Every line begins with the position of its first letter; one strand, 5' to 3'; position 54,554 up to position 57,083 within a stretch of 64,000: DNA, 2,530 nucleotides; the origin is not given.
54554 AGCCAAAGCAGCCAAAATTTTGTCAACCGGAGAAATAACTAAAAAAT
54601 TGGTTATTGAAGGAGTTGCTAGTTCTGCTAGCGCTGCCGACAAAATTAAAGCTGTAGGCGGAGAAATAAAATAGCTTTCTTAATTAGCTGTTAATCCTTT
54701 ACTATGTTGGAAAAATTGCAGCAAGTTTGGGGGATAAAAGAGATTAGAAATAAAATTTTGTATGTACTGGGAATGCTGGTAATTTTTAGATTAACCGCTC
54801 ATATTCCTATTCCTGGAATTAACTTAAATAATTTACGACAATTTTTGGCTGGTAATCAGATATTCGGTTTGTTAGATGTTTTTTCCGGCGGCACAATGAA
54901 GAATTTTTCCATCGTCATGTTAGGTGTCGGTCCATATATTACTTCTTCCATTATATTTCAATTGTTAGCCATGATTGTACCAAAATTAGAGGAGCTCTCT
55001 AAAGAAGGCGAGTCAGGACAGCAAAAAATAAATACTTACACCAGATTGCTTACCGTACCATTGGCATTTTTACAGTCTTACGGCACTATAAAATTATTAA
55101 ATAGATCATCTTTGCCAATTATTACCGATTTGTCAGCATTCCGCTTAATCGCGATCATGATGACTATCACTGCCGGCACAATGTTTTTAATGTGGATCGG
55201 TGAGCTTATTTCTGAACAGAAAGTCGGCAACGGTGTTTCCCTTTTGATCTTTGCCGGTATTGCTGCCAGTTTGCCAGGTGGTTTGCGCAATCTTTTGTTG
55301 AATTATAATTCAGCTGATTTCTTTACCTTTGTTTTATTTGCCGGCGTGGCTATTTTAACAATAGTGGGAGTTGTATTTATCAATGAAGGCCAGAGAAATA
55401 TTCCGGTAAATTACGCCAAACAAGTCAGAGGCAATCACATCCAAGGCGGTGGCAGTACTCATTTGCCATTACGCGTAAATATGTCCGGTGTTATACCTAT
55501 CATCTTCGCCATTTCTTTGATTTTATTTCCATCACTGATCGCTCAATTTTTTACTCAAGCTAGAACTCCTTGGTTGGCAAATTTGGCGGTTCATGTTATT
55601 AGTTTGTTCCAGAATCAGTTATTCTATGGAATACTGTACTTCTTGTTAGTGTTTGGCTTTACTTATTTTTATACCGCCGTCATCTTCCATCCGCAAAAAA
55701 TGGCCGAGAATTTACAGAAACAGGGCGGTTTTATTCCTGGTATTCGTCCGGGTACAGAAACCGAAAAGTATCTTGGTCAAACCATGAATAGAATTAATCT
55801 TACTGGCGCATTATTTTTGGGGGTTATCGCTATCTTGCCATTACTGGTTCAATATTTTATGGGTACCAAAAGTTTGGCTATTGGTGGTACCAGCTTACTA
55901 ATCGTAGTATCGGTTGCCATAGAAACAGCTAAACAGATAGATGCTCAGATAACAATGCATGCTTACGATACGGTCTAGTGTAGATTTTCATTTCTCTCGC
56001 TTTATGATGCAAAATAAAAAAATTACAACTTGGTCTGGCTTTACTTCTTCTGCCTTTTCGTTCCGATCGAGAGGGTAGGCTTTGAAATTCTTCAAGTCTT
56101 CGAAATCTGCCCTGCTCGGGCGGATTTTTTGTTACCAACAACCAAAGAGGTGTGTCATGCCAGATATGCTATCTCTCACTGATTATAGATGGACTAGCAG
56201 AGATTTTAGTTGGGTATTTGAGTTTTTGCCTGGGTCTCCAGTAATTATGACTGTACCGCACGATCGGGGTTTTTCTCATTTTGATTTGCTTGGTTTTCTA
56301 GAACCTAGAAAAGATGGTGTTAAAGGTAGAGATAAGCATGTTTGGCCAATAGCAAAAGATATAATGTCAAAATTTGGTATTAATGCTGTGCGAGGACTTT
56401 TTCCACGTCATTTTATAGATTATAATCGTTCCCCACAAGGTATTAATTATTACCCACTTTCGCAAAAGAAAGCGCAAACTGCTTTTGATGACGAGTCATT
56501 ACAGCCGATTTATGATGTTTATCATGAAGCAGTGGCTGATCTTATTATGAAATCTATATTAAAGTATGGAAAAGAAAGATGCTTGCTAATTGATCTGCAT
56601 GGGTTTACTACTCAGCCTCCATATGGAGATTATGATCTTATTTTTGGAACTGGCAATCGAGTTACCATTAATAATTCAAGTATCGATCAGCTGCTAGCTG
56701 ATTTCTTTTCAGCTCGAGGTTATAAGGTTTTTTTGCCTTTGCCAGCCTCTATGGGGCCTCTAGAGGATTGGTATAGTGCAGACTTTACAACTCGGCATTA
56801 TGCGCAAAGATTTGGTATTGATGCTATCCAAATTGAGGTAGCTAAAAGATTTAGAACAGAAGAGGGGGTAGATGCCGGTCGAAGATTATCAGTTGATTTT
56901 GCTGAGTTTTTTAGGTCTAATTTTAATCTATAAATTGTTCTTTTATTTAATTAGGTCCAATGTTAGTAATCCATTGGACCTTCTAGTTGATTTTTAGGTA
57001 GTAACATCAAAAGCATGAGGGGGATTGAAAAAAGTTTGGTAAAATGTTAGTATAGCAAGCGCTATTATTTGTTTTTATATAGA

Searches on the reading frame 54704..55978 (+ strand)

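Call 72: search_protein_families(library=pfam, proteins=[window:54704-55978:+], max_evalue=0.001)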
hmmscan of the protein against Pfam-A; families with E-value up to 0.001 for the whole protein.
window:54704-55978:+ (424 aa): 1 family
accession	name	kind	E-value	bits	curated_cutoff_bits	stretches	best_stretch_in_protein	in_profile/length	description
PF00344.25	SecY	-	1.8e-106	356.4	32.2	1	69-408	1-305/306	SecY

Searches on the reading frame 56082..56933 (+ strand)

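Call 72: search_protein_families(library=pfam, proteins=[window:56082-56933:+], max_evalue=0.001)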
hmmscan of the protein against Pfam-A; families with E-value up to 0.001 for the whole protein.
window:56082-56933:+ (283 aa): 1 family
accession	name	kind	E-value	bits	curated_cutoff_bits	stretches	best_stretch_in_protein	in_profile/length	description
PF05013.17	FGase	-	7.5e-17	62.6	28.9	1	52-256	1-216/219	N-formylglutamate amidohydrolase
